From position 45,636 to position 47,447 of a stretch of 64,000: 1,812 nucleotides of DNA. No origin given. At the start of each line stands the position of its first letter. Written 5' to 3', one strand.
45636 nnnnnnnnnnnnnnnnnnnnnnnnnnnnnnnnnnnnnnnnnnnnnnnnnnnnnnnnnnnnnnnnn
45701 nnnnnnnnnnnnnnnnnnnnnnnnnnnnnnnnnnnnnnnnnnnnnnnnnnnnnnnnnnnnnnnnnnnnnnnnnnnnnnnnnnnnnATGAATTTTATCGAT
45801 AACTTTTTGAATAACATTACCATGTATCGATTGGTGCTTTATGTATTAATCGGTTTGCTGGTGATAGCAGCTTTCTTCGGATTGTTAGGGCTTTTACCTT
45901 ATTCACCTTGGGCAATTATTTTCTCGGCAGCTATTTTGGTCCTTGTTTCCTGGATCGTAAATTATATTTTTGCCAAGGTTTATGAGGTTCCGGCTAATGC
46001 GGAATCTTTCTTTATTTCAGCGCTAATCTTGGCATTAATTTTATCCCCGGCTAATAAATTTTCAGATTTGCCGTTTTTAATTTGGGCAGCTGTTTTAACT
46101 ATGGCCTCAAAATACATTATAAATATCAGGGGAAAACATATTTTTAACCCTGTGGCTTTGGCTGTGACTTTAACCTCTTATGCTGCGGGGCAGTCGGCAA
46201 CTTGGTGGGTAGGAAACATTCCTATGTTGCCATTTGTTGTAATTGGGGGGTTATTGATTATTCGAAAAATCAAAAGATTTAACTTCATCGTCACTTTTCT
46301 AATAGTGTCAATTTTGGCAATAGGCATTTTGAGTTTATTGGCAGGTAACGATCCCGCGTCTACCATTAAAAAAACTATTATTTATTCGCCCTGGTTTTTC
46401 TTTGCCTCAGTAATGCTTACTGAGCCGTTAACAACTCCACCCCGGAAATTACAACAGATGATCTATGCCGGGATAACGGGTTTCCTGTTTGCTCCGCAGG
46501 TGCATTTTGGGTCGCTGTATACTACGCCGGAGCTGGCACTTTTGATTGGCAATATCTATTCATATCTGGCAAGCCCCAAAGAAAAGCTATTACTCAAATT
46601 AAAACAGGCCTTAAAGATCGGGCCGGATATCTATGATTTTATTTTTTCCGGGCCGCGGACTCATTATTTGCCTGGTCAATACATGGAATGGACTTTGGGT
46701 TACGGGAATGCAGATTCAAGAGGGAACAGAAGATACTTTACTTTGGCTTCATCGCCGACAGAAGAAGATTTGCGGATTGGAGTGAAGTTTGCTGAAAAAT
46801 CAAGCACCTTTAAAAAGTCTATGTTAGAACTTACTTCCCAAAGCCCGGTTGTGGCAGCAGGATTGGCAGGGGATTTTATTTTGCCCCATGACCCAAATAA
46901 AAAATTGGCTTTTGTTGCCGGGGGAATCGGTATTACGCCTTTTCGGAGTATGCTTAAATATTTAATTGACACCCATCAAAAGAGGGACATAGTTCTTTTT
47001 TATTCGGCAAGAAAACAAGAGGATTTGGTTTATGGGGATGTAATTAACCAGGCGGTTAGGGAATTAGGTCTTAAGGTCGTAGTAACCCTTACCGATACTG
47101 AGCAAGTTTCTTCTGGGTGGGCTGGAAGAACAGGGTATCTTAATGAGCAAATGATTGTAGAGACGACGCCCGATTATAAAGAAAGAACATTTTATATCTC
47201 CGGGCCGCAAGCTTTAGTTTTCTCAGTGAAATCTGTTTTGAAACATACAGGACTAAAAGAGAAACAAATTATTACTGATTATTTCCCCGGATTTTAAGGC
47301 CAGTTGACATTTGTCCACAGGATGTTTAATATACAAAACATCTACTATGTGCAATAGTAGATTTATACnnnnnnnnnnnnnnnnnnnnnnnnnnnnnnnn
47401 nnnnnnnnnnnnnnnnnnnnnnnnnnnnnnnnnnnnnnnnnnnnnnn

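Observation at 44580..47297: Extracytosolic flavinylation module: secreted FMN_bind protein (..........) + ApbE + membrane FAD/NAD(P) oxidoreductase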

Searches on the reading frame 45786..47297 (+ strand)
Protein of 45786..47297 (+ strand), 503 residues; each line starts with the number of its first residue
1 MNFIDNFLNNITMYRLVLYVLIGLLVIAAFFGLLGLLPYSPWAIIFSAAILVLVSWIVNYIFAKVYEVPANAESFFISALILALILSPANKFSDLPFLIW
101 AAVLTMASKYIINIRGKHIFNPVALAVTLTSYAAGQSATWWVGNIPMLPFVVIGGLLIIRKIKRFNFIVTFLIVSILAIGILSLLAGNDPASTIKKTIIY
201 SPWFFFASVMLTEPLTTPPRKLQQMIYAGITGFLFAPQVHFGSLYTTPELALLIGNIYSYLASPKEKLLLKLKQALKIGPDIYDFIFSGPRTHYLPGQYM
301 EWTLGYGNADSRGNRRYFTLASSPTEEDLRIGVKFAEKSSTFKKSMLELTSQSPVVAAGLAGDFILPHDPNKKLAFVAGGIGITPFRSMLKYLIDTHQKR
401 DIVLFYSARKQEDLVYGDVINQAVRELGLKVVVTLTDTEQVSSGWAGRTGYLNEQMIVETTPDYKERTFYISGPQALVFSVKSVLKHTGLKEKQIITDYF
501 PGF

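Call 3: search_protein_families(library=pfam, proteins=[window:45786-47297:+], max_evalue=0.01)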
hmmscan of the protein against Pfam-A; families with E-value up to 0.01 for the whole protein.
window:45786-47297:+ (503 aa): 3 families
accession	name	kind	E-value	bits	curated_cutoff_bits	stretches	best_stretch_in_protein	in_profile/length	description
PF00175.26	NAD_binding_1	-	1.6e-16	61.3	22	1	376-481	1-107/109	Oxidoreductase NAD-binding domain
PF03116.20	NQR2_RnfD_RnfE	-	4.9e-06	26.6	27.7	1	150-259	178-283/296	NQR2, RnfD, RnfE family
PF08030.17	NAD_binding_6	-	0.00015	22.3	22.2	1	373-429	3-65/156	Ferric reductase NAD binding domain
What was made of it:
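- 46578..47297 (+): Gene 3 C-terminal domain (residues about 265-503): an FNR-type FAD + NAD(P)H module. Its motifs are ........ at 46728-46751, GGIGITP at 46920-46940, YISGP at 47193-47207 and DYFPGF at 47277-47294. Pfam NAD_binding_1 E = 1.6e-16 (call 3).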

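Call 5: search_protein_families(library=ncbifam, proteins=[window:45786-47297:+], max_evalue=0.01)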
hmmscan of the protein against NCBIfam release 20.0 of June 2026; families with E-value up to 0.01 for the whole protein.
window:45786-47297:+ (503 aa): 21 families
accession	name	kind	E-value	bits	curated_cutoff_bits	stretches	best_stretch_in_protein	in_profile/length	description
NF009805.0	PRK13289.1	equivalog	1.6e-25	89.9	432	1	292-500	183-392/399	NO-inducible flavohemoprotein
NF058606.1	GlBtMonoRdsGbcB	equivalog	3.5e-24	85.4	500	1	285-493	31-240/362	glycine betaine monooxygenase reductase subunit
NF005963.0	PRK08051.1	equivalog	1.1e-18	67.4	230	1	291-500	28-230/233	NAD(P)H-flavin reductase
NF040810.1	BenC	equivalog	5.5e-18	65.2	430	1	291-500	131-330/333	benzoate 1,2-dioxygenase electron transfer component BenC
NF007964.0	PRK10684.1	equivalog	2.2e-15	56.5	383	1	294-500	37-237/333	NADH oxidoreductase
NF008822.0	PRK11872.1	equivalog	2.4e-14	53.1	402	1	293-500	136-335/341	anthranilate 1,2-dioxygenase electron transfer component AntC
TIGR01941.1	nqrF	equivalog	3.1e-14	52.7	295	1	346-500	246-403/405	NADH:ubiquinone reductase (Na(+)-transporting) subunit F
NF045803.1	MethMoxFADbindMmoC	equivalog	5.1e-14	51.8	500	1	293-500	139-340/343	aromatic/alkene monooxygenase hydroxylase FAD-binding subunit MmoC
TIGR02160.1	PA_CoA_Oxy5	hypoth_equivalog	9.2e-14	51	420.8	1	293-500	32-241/352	1,2-phenylacetyl-CoA epoxidase subunit PaaE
NF052252.1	flav_redu_LuxG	exception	2.2e-11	43.4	340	1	296-500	30-229/232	flavin mononucleotide reductase LuxG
NF040830.1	sulfhyd_ShyC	equivalog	3.1e-10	39.7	600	1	318-423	57-160/288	NAD(P)-dependent hydrogenase/sulfhydrogenase 2 subunit gamma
NF006220.0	PRK08345.1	subfamily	1.1e-09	38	395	1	371-495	113-246/294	cytochrome-c3 hydrogenase subunit gamma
TIGR02911.1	sulfite_red_B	equivalog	5.1e-08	32.3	288.6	1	370-499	98-223/261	anaerobic sulfite reductase subunit AsrB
NF000796.0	PRK00054.1-1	equivalog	1.2e-07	31.3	224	1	270-491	6-195/254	dihydroorotate dehydrogenase electron transfer subunit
NF008178.0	PRK10926.1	equivalog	1.9e-07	30.6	390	1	283-461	20-197/248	ferredoxin--NADP(+) reductase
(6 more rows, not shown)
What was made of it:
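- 46578..47297 (+): NCBIfam matches cover residues 285-500 against flavohaemoprotein, Fre and NqrF (call 5).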

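Call 13: find_homologous_proteins(query=window:45786-47297:+, max_evalue=0.00001)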
Query window:45786-47297:+ (503 aa): 7354 proteins with E <= 0.00001 among 8000 candidates; the best 120 are listed.
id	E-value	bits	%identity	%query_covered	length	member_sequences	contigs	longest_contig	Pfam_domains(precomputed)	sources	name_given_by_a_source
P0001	0.0e+0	1112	100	100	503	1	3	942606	PF00175.27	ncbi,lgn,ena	-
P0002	1.1e-193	662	59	100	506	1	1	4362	PF00175.27,PF03116.21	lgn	-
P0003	1.1e-192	659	57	100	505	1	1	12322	PF00175.27,PF03116.21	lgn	-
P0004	7.3e-191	653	57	100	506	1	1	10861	PF00175.27,PF03116.21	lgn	-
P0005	1.2e-190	653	58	100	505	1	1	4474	PF00175.27,PF03116.21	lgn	-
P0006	1.5e-190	652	58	100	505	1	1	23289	PF00175.27,PF03116.21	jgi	jgi:ferredoxin-NADP reductase/Na+-translocating ferredoxin:NAD+ oxidoreductase RnfD subunit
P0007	8.7e-189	646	58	100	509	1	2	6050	PF00175.27,PF03116.21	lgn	-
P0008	8.8e-189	646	57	100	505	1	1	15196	PF00175.27,PF03116.21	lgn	-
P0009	9.9e-189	646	57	100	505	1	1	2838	PF00175.27,PF03116.21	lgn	-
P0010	4.4e-188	644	56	100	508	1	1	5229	PF00175.27,PF03116.21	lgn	-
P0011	9.1e-187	640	56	100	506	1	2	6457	PF00175.27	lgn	-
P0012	1.9e-186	639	56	100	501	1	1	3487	PF00175.27,PF03116.21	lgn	-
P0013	8.0e-186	637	57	100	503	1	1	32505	PF00175.27,PF03116.21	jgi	jgi:glycine betaine catabolism B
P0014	4.0e-185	634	56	100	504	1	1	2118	PF00175.27,PF03116.21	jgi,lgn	jgi:ferredoxin-NADP reductase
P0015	5.6e-185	634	56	100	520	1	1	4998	PF00175.27,PF03116.21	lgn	-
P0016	6.6e-185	634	57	100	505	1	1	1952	PF00175.27,PF03116.21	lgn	-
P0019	1.2e-184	633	57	98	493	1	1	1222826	PF00175.27,PF03116.21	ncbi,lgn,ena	-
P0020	1.4e-184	632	57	100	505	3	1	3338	PF00175.27,PF03116.21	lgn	-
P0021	1.7e-184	632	56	100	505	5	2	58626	PF00175.27,PF03116.21,PF08030.18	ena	-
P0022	3.0e-184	631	56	99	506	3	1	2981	PF00175.27,PF03116.21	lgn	-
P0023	4.2e-184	631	56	100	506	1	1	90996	PF00175.27,PF03116.21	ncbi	ncbi:MAG: RnfABCDGE type electron transport complex subunit D [Chloroflexota bacterium]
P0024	5.3e-184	631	57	100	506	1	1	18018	PF00175.27,PF03116.21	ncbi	-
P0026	6.6e-184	630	58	100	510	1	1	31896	PF00175.27,PF03116.21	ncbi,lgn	-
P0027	7.7e-184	630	55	100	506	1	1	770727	PF00175.27,PF03116.21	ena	-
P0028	9.6e-184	630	56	100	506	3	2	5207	PF00175.27,PF03116.21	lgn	-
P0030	1.3e-183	629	56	100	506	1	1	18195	PF00175.27,PF03116.21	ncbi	-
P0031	1.5e-183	629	54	100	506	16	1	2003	PF00175.27,PF03116.21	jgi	jgi:ferredoxin-NADP reductase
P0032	2.9e-183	628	55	100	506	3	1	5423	PF00175.27,PF03116.21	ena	-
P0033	6.7e-183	627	57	100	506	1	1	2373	PF00175.27,PF03116.21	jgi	jgi:glycine betaine catabolism B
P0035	7.3e-183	627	57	100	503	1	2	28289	PF00175.27,PF03116.21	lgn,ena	-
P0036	8.0e-183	627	55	99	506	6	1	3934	PF00175.27,PF03116.21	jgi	jgi:glycine betaine catabolism B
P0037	8.9e-183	627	56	100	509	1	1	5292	PF00175.27,PF03116.21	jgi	jgi:ferredoxin-NADP reductase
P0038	9.5e-183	626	57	99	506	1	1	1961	PF00175.27,PF03116.21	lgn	-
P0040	1.1e-182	626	55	100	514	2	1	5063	PF00175.27,PF03116.21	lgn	-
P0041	1.9e-182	626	57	99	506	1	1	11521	PF00175.27,PF03116.21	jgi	jgi:ferredoxin-NADP reductase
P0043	2.8e-182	625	57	100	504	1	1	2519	PF00175.27,PF03116.21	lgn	-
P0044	3.0e-182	625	55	100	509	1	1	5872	PF00175.27,PF03116.21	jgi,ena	-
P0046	3.2e-182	625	55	99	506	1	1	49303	PF00175.27,PF03116.21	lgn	-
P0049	9.1e-182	623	56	100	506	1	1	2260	PF00175.27,PF03116.21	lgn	-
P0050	1.1e-181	623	55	99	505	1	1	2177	PF00175.27,PF03116.21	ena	-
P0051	1.1e-181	623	56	100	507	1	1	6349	PF00175.27,PF03116.21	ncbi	-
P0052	1.3e-181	623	56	100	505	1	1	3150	PF00175.27,PF03116.21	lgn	-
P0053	1.3e-181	623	54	99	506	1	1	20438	PF00175.27,PF03116.21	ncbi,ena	-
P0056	4.4e-181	621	54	100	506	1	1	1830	PF00175.27,PF03116.21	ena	-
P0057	4.7e-181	621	55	99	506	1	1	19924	PF00175.27,PF03116.21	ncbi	-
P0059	5.0e-181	621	55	100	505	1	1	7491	PF00175.27,PF03116.21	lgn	-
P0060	5.1e-181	621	55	100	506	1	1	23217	PF00175.27,PF03116.21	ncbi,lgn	-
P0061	5.1e-181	621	54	100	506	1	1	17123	PF00175.27,PF03116.21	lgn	-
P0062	8.8e-181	620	55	99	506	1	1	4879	PF00175.27,PF03116.21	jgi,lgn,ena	-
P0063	9.2e-181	620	55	100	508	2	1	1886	PF00175.27,PF03116.21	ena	-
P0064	9.2e-181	620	56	100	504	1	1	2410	PF00175.27,PF03116.21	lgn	-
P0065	1.1e-180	620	55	100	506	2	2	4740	PF00175.27,PF03116.21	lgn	-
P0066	1.2e-180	620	54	99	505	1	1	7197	PF00175.27,PF03116.21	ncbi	-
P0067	1.3e-180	619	54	100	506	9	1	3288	PF00175.27,PF03116.21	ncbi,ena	-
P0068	1.5e-180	619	56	100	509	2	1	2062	PF00175.27,PF03116.21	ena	-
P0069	1.5e-180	619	55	100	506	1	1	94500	PF00175.27,PF03116.21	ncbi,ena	-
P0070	1.8e-180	619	56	100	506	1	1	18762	PF00175.27,PF03116.21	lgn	-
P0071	2.0e-180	619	55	100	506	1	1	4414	PF00175.27,PF03116.21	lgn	-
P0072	2.1e-180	619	55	99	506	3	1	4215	PF00175.27,PF03116.21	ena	-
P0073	2.3e-180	619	55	100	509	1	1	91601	PF00175.27,PF03116.21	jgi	jgi:ferredoxin-NADP reductase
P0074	2.5e-180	619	55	100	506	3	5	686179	PF00175.27,PF03116.21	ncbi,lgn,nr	ncbi:MAG: RnfABCDGE type electron transport complex subunit D [Chloroflexi bacterium]|nr:RnfABCDGE t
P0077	3.1e-180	618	55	100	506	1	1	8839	PF00175.27,PF03116.21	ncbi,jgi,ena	jgi:ferredoxin-NADP reductase/Na+-translocating ferredoxin:NAD+ oxidoreductase RnfD subunit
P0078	3.3e-180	618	55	100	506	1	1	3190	PF00175.27,PF03116.21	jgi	jgi:ferredoxin-NADP reductase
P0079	3.4e-180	618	54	100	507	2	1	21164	PF00175.27,PF03116.21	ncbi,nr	ncbi:MAG: RnfABCDGE type electron transport complex subunit D [Herpetosiphonaceae bacterium]|nr:RnfA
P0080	3.4e-180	618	57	100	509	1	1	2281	PF00175.27,PF03116.21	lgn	-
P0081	3.5e-180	618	54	100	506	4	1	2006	PF00175.27,PF03116.21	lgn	-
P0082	3.8e-180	618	54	99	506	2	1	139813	PF00175.27,PF03116.21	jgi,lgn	jgi:glycine betaine catabolism B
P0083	3.9e-180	618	56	100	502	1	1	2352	PF00175.27,PF03116.21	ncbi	-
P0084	3.9e-180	618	55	100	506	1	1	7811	PF00175.27,PF03116.21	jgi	jgi:ferredoxin-NADP reductase/Na+-translocating ferredoxin:NAD+ oxidoreductase RnfD subunit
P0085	4.2e-180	618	54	100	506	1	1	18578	PF00175.27,PF03116.21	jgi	jgi:ferredoxin-NADP reductase/Na+-translocating ferredoxin:NAD+ oxidoreductase RnfD subunit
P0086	4.2e-180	618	54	100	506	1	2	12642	PF00175.27,PF03116.21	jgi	jgi:ferredoxin-NADP reductase/Na+-translocating ferredoxin:NAD+ oxidoreductase RnfD subunit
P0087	4.3e-180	618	56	100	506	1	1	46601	PF00175.27,PF03116.21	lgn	-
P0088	4.5e-180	618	54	99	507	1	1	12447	PF00175.27,PF03116.21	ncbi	-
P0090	5.4e-180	617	55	100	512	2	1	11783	PF00175.27,PF03116.21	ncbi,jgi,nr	ncbi:MAG TPA: FAD-dependent oxidoreductase [Aggregatilineales bacterium]|nr:FAD-dependent oxidoreduc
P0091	6.3e-180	617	55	100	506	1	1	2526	PF00175.27,PF03116.21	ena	-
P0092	6.4e-180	617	55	100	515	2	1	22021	PF00175.27,PF03116.21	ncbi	ncbi:MAG: FAD-dependent oxidoreductase [Aggregatilineales bacterium]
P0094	7.3e-180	617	56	100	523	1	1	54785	PF00175.27,PF03116.21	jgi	jgi:glycine betaine catabolism B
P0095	8.6e-180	617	55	100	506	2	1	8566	PF00175.27,PF03116.21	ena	-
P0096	9.2e-180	617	55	100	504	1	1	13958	PF00175.27,PF03116.21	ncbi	-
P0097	1.0e-179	616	55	100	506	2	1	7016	PF00175.27,PF03116.21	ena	-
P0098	1.1e-179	616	55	100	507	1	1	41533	PF00175.27,PF03116.21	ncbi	-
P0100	1.5e-179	616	54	99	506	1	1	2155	PF00175.27,PF03116.21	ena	-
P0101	1.6e-179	616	54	100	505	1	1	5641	PF00175.27,PF03116.21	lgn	-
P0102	1.7e-179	616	55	100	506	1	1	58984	PF00175.27,PF03116.21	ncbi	ncbi:MAG: RnfABCDGE type electron transport complex subunit D [Chloroflexota bacterium]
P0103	2.0e-179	616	55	100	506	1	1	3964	PF00175.27,PF03116.21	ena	-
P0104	2.1e-179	615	53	100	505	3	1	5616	PF00175.27,PF03116.21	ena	-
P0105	2.3e-179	615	55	100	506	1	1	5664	PF00175.27,PF03116.21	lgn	-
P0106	2.5e-179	615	54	99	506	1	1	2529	PF00175.27,PF03116.21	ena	-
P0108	3.1e-179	615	53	100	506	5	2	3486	PF00175.27,PF03116.21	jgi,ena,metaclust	jgi:ferredoxin-NADP reductase|metaclust:\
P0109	3.4e-179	615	54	100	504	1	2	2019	PF00175.27,PF03116.21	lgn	-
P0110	3.5e-179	615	54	100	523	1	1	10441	PF00175.27,PF03116.21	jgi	jgi:ferredoxin-NADP reductase/Na+-translocating ferredoxin:NAD+ oxidoreductase RnfD subunit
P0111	3.8e-179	615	54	100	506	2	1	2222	PF00175.27,PF03116.21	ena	-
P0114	4.8e-179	614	55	99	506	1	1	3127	PF00175.27,PF03116.21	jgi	jgi:ferredoxin-NADP reductase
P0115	4.8e-179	614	55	99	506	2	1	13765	PF00175.27,PF03116.21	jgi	-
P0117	5.9e-179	614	55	100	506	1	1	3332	PF00175.27,PF03116.21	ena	-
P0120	7.0e-179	614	54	100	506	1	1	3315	PF00175.27,PF03116.21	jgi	jgi:ferredoxin-NADP reductase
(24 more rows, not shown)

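Call 14: search_solved_structures(query=window:45786-47297:+, max_evalue=1, show_alignments=0)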
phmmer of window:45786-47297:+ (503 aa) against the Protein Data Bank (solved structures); distinct sequences matched with E-value up to 1: 84 (the best 60 are shown).
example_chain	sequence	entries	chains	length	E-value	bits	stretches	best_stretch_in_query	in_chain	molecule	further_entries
7qty_A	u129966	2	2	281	3.9e-11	45.5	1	353-502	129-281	Na(+)-translocating NADH-quinone reductase subunit F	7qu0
2r6h_A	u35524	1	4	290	2e-10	43.2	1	348-500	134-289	NADH:ubiquinone oxidoreductase, Na translocating, F subunit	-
4u9u_A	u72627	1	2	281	1.7e-09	40.2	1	357-502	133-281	Na(+)-translocating NADH-quinone reductase subunit F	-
8ad4_A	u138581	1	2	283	1.7e-09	40.1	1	357-502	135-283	Na(+)-translocating NADH-quinone reductase subunit F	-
4uaj_A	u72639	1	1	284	1.7e-09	40.1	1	357-502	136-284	Na(+)-translocating NADH-quinone reductase subunit F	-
1qfj_A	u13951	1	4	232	2.3e-09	39.7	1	311-475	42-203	PROTEIN (FLAVIN REDUCTASE)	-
7xk3_F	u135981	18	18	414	2.4e-09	39.7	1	357-502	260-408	Na(+)-translocating NADH-quinone reductase subunit F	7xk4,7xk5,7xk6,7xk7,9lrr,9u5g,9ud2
8a1t_F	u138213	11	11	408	3.4e-09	39.2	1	357-502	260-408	Na(+)-translocating NADH-quinone reductase subunit F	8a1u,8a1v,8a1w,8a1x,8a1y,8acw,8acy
8ad3_A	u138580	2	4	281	8.4e-09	37.9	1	357-498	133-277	Na(+)-translocating NADH-quinone reductase subunit F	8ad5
7qu3_A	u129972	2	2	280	5e-08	35.3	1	353-502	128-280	Na(+)-translocating NADH-quinone reductase subunit F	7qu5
6o0a_A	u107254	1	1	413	5.4e-07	31.9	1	257-496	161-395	Flavohemoglobin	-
7rom_A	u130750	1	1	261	1.1e-06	30.9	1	341-491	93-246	NADH-cytochrome b5 reductase 1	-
2pia_A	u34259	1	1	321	1.7e-06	30.3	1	264-421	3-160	PHTHALATE DIOXYGENASE REDUCTASE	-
5ogx_A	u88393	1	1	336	4.3e-06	28.9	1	297-495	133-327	Cytochrome P450 reductase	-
1cne_A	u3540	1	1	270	4.5e-06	28.9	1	371-481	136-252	NITRATE REDUCTASE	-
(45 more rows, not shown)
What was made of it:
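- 46578..47297 (+): The best PDB sequence hits are NqrF FAD domains (call 14).
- Closest known: RnfD-RnfG-RnfC of RNF and NqrB-NqrC-NqrF of Na+-NQR. Same: The C-terminal domain is closest to the NqrF FAD/NADH domain (call 14).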

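Call 20: find_encoding_contigs(protein=P0001, flank=6000, max_places=3)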
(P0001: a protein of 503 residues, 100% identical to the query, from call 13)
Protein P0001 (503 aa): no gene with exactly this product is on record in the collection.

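Call 21: find_encoding_contigs(protein=P0019, flank=6000, max_places=2)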
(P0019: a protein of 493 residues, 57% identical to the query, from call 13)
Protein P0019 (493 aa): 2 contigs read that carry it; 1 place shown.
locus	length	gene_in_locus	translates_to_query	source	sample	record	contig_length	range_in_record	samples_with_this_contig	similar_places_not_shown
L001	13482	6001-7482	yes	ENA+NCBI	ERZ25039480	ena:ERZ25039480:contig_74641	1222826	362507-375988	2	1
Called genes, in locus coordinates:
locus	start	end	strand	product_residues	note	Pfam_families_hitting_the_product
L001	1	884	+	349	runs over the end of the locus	PF02129:Peptidase_S15, PF20434:BD-FAE, PF00561:Abhydrolase_1, PF12146:Hydrolase_4, PF12697:Abhydrolase_6 (weak), PF00326:Peptidase_S9, PF07859:Abhydrolase_3 (weak), PF08840:BAAT_C (weak), +1 more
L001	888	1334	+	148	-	PF18914:DUF5666 (weak)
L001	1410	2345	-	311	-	PF00535:Glycos_transf_2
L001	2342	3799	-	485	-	PF09852:DUF2079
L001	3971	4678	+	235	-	PF09335:VTT_dom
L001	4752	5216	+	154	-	PF04205:FMN_bind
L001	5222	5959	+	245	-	PF02424:ApbE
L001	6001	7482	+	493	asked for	PF03116:NQR2_RnfD_RnfE (weak), PF00175:NAD_binding_1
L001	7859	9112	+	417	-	-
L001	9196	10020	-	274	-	PF03239:FTR1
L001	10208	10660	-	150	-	PF00583:Acetyltransf_1, PF13673:Acetyltransf_10, PF13508:Acetyltransf_7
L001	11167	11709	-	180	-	PF02834:LigT_PEase (faint), PF13563:2_5_RNA_ligase2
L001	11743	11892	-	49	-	-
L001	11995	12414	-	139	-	PF05014:Nuc_deoxyrib_tr (weak)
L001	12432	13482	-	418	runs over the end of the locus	PF00202:Aminotran_3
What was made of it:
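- Related locus L001 has an FTR1 iron permease 1.7 kb downstream (call 21).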

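Call 23: find_related_loci(query=A2, collection=genome_contigs, flank=8000)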
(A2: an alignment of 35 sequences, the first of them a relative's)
Query A2 (503 aa) in genome_contigs; peptide patterns used: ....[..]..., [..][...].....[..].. (x = any residue, [..] = any of these).
600 stretches matched a pattern (row limit reached: there are more); 222 encode a relative of the query (tblastn E <= 1e-3); the best 80 are kept; 80 distinct loci.
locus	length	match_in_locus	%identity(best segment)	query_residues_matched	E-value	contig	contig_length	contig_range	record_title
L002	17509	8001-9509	55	1-503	0e+0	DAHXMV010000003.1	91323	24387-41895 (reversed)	MAG TPA_asm: Candidatus Amesbacteria bacterium isolate clean1627 NODE_3_length_91323_cov_18.121024, whole genome shotgun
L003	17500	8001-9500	52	4-502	2e-178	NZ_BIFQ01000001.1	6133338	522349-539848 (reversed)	Dictyobacter aurantiacus strain S27 sequence1, whole genome shotgun sequence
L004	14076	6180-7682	53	4-503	3e-178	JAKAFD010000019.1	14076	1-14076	MAG: bacterium isolate WY1.bin77 NODE_6724_length_14076_cov_3.143093, whole genome shotgun sequence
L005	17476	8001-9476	52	2-503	3e-173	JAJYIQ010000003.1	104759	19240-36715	MAG: bacterium isolate DBS2-1.bin128 NODE_321_length_104759_cov_14.657093, whole genome shotgun sequence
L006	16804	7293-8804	52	1-503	6e-173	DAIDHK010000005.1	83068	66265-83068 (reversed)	MAG TPA_asm: Candidatus Levyibacteriota bacterium isolate clean343 NODE_5_length_83068_cov_11.519008, whole genome shotg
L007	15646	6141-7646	50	1-503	9e-171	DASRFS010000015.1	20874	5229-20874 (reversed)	MAG TPA_asm: Patescibacteria group bacterium isolate SMAG_U10038 k141_1689002, whole genome shotgun sequence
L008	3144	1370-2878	53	1-503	3e-174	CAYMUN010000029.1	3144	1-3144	MAG TPA_asm: uncultured Candidatus Saccharibacteria bacterium isolate SRP200132_co1_276 genome assembly, contig: NODE_67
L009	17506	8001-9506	51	2-503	4e-164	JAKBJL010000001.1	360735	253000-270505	MAG: bacterium isolate DBS2-5.bin62 NODE_3_length_360735_cov_7.981462, whole genome shotgun sequence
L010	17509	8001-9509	49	1-502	9e-163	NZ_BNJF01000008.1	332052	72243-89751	Ktedonospora formicarum strain SOSP1-1 sequence08, whole genome shotgun sequence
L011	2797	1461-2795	53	1-445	3e-168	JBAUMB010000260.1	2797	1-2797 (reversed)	MAG: Anaerolineales bacterium isolate MFD05467_ilm_asm_bin9 k127_159588, whole genome shotgun sequence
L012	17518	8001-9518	49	2-503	2e-158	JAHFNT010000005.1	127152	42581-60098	MAG: Candidatus Nomurabacteria bacterium isolate nzgw487 NODE_108_length_127153_cov_5.038156, whole genome shotgun seque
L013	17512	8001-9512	50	4-503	1e-157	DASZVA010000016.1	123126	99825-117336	MAG TPA_asm: Candidatus Peribacteraceae bacterium isolate SMAG_U6119 k141_573465, whole genome shotgun sequence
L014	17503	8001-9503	48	1-502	1e-154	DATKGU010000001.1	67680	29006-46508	MAG TPA_asm: Candidatus Paceibacterota bacterium isolate SMAG_U14559 k141_72001, whole genome shotgun sequence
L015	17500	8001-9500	47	2-503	2e-152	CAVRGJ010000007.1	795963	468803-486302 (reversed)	MAG: uncultured Alphaproteobacteria bacterium isolate MFD05442.bin.1.334 genome assembly, contig: contig_24632, whole ge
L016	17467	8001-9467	48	1-503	1e-151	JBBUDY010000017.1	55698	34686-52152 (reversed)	MAG: Patescibacteria group bacterium isolate H32-bin018_1 H32_bin018_1_000000000017, whole genome shotgun sequence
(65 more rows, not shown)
